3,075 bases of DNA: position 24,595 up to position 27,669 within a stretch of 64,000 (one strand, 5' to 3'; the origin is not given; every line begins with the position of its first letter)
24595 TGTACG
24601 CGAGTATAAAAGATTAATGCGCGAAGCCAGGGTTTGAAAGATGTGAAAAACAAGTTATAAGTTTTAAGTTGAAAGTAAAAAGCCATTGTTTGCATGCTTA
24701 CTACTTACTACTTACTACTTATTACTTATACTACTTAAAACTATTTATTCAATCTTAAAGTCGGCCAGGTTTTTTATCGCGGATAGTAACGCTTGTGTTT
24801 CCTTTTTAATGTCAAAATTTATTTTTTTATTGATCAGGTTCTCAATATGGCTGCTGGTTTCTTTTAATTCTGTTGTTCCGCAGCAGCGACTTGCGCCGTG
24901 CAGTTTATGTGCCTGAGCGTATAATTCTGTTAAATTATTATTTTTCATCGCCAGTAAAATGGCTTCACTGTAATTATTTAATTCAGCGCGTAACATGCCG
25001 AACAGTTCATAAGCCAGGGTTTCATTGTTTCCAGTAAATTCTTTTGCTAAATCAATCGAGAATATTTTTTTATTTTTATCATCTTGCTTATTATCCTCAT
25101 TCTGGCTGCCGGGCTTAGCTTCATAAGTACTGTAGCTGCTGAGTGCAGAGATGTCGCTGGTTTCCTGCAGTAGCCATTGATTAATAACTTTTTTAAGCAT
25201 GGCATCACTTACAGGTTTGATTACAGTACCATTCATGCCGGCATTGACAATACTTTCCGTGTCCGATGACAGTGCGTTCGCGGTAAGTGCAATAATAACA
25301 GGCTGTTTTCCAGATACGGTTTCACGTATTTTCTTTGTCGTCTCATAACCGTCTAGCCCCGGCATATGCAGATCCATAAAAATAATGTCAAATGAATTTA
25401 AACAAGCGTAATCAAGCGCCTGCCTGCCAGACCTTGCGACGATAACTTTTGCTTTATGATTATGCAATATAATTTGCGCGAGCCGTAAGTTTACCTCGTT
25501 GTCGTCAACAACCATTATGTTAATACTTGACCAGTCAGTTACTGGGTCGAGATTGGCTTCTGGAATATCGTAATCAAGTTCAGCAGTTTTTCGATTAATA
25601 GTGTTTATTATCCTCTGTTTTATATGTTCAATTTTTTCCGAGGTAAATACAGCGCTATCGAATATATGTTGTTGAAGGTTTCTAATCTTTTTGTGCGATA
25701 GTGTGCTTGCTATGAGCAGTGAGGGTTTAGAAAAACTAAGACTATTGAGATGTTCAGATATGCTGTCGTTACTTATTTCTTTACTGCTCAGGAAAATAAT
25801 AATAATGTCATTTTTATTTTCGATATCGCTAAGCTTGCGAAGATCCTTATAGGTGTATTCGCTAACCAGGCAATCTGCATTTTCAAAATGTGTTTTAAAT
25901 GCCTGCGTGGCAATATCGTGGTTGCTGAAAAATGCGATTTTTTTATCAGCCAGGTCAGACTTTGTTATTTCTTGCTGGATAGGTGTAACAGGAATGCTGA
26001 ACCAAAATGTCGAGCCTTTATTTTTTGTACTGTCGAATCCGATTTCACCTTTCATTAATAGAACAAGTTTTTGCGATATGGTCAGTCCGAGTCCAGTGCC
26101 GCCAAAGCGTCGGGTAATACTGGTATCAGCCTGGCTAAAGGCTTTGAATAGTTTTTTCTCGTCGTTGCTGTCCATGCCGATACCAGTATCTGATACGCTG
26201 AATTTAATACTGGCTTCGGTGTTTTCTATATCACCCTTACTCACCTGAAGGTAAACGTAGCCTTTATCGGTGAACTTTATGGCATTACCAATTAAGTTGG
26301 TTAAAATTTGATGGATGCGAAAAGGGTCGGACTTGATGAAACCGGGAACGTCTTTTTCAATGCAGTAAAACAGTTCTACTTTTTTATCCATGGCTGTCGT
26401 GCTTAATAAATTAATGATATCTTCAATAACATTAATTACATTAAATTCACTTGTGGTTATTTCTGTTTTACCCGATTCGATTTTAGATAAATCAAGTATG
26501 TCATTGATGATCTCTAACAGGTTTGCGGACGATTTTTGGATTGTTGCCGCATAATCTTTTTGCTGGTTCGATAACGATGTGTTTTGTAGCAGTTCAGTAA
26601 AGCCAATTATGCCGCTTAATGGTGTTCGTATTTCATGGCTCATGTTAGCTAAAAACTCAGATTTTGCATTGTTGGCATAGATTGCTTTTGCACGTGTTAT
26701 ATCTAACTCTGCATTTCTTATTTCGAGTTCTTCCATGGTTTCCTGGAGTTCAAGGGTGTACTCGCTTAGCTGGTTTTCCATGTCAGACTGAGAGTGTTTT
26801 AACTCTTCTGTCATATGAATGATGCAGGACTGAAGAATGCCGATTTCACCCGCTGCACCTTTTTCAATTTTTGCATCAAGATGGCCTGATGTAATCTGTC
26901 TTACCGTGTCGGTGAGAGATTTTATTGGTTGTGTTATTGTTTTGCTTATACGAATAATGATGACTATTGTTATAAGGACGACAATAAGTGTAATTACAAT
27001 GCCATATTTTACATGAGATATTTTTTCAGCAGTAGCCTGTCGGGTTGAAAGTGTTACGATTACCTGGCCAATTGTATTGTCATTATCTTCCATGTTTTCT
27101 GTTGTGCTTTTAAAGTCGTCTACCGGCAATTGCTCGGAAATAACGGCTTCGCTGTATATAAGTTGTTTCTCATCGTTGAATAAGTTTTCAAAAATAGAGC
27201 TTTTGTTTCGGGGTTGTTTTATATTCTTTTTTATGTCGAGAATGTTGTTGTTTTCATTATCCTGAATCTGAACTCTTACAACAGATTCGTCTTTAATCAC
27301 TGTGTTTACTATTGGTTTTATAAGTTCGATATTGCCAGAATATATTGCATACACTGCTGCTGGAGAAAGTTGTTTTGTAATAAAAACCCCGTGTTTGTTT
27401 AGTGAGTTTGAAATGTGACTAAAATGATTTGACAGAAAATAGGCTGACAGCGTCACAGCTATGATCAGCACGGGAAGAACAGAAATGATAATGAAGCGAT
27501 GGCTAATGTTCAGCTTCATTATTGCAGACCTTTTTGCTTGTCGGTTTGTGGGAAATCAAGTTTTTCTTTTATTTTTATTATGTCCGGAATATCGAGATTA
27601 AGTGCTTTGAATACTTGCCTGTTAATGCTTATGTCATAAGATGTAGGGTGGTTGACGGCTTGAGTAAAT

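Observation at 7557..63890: Family-level pattern: post-stop-codon dyad elements whose arms are locus-specific periodic low-complexity sequences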

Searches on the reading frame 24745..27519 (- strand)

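Call 93: search_protein_families(library=pfam, proteins=[window:24745-27519:-], max_evalue=0.05)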
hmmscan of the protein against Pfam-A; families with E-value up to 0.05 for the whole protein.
window:24745-27519:- (924 aa): 9 families
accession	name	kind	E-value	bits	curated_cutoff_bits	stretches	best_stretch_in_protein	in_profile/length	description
PF02518.31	HATPase_c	-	9.1e-26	90.9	26.4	1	398-512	2-110/111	Histidine kinase-, DNA gyrase B-, and HSP90-like ATPase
PF00512.31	HisKA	-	5e-25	87.8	26.9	1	285-350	1-66/66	His Kinase A (phospho-acceptor) domain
PF00072.30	Response_reg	-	6.4e-23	81.5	30.2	1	668-779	1-110/111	Response regulator receiver domain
PF01627.28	Hpt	-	2.3e-07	31.4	24.6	1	838-903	1-65/84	Hpt domain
PF00672.30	HAMP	-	6.9e-07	29.9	25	1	191-240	2-51/53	HAMP domain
PF09984.15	sCache_4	-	5.5e-06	26.7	22.1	1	31-165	2-140/145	Single cache domain 4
PF23198.2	PDE8A_N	-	0.00073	19.9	29.6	1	689-768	34-117/147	PDE8A-like, N-terminal domain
PF18947.5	HAMP_2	-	0.0038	17.6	24.3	1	194-231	19-56/67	HAMP domain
PF13589.12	HATPase_c_3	-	0.0061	17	25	1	403-482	4-80/137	Histidine kinase-, DNA gyrase B-, and HSP90-like ATPase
